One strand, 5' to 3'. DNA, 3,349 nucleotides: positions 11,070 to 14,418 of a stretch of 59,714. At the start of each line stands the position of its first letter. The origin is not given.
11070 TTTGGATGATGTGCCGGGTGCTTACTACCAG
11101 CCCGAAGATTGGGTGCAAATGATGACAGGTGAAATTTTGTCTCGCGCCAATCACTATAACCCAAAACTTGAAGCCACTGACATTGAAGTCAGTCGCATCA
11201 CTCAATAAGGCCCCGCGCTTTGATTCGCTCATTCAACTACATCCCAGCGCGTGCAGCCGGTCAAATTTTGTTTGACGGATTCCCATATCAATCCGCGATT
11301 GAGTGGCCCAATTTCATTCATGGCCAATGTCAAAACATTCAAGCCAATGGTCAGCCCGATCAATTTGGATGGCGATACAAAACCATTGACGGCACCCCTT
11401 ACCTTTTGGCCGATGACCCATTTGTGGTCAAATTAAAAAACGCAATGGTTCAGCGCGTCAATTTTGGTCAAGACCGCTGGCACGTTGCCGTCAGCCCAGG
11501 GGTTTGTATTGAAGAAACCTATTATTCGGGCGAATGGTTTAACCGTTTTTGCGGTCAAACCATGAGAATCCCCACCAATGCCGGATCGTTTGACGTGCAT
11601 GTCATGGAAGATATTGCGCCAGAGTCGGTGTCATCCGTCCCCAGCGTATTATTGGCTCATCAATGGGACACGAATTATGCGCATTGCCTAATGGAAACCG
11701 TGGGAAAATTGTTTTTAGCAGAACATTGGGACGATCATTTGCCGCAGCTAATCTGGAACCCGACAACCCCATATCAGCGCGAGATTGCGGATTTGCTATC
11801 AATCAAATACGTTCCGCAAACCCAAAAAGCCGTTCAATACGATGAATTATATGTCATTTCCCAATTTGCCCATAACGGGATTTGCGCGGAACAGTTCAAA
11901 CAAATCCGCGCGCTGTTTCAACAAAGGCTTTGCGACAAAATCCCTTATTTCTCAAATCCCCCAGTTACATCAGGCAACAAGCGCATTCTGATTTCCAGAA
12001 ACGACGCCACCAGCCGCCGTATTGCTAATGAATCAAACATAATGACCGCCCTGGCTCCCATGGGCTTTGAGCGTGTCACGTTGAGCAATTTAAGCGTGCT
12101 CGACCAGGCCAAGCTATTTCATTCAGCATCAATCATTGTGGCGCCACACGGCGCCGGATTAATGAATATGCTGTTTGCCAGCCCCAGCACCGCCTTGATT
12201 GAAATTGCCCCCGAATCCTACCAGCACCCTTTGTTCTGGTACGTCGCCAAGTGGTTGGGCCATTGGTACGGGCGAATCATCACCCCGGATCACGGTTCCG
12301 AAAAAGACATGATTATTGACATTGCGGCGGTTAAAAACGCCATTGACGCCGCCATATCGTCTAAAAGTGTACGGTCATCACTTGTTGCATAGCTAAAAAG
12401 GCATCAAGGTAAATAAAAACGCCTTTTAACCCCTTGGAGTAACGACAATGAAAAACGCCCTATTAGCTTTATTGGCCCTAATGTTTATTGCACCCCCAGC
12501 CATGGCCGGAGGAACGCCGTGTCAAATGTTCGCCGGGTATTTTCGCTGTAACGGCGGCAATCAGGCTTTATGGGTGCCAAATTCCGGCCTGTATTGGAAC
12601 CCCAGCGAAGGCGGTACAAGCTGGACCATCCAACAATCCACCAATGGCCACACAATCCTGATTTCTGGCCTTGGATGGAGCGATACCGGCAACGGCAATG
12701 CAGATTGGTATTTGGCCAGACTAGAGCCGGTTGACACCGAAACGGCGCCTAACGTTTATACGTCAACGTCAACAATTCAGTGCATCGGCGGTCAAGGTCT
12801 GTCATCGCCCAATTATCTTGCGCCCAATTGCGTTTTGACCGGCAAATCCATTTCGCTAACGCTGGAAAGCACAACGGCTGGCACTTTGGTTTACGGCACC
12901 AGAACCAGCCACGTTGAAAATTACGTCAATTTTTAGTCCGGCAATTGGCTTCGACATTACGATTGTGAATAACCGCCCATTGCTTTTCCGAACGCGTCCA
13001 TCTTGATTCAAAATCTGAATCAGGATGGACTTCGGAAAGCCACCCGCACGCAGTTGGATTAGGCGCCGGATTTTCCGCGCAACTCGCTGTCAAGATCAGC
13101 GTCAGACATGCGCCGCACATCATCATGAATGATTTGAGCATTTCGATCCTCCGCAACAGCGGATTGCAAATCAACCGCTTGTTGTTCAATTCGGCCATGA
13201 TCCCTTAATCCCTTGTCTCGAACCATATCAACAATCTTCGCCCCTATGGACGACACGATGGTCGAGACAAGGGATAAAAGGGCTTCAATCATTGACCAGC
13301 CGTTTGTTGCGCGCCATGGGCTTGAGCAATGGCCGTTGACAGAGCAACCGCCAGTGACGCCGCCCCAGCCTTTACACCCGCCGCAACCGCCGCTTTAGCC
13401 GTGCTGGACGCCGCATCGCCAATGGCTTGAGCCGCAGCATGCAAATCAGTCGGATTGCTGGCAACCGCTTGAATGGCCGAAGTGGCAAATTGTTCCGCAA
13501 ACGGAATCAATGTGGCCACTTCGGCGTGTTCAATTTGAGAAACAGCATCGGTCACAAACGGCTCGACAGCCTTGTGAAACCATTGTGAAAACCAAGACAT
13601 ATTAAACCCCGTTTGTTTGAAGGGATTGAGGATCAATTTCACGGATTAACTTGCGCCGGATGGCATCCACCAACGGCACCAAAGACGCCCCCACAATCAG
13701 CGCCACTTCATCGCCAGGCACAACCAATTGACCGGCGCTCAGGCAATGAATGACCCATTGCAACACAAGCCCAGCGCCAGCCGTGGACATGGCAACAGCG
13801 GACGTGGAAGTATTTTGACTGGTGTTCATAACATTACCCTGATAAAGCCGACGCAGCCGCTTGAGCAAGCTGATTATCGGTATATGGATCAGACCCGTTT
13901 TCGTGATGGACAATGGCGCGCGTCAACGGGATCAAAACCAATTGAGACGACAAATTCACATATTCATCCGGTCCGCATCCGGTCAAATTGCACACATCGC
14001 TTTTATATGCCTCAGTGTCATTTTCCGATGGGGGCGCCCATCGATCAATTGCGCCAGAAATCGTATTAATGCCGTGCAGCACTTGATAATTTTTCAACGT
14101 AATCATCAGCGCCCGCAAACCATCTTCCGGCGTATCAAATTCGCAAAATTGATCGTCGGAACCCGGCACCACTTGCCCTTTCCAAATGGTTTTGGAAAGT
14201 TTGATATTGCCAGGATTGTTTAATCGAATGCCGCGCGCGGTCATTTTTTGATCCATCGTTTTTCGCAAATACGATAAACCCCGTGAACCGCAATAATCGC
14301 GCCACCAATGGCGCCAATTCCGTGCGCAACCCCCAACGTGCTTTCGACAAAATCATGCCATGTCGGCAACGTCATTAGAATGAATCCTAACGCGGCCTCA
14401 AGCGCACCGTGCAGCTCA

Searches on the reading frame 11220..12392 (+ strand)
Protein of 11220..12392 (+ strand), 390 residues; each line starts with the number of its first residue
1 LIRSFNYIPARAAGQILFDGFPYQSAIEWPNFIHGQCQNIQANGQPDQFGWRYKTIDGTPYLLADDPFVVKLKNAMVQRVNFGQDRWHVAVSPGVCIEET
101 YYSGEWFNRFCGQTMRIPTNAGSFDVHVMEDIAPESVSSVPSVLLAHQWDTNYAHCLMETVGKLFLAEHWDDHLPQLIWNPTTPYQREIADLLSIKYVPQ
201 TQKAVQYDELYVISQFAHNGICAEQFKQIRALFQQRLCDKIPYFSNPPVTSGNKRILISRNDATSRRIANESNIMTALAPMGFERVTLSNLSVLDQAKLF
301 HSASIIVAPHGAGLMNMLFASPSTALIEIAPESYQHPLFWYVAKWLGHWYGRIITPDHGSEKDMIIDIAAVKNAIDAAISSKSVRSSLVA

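Call 25: search_protein_families(library=pfam, proteins=[window:11220-12392:+], max_evalue=0.001)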
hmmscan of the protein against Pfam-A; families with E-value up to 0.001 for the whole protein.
window:11220-12392:+ (390 aa): 1 family
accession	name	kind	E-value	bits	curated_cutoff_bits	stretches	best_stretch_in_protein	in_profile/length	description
PF04577.19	Glyco_transf_61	-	7.1e-25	88.3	27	1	153-327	1-137/137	Glycosyltransferase 61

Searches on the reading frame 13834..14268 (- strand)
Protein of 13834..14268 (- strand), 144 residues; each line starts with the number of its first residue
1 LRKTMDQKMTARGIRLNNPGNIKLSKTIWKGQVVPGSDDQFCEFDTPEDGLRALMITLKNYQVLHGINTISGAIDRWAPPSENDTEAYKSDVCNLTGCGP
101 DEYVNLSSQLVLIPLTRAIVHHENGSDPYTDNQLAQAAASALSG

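Call 24: search_protein_families(library=phrogs, proteins=[window:13834-14268:-], max_evalue=0.001)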
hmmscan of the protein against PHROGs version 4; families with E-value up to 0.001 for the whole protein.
window:13834-14268:- (144 aa): 5 families
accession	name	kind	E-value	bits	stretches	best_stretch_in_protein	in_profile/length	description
phrog_873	-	head and packaging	1e-48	167.5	1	4-141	348-487/1277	endolysin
phrog_992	-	head and packaging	3.1e-22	80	1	11-142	165-291/764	head protein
phrog_2276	-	tail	8.1e-18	65.4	1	7-139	485-612/673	tail length tape measure protein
phrog_7694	-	unknown function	6.2e-15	56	1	7-126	500-618/675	-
phrog_7182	-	other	1.1e-13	51.3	1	38-138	687-793/1228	tail injection transglycosylase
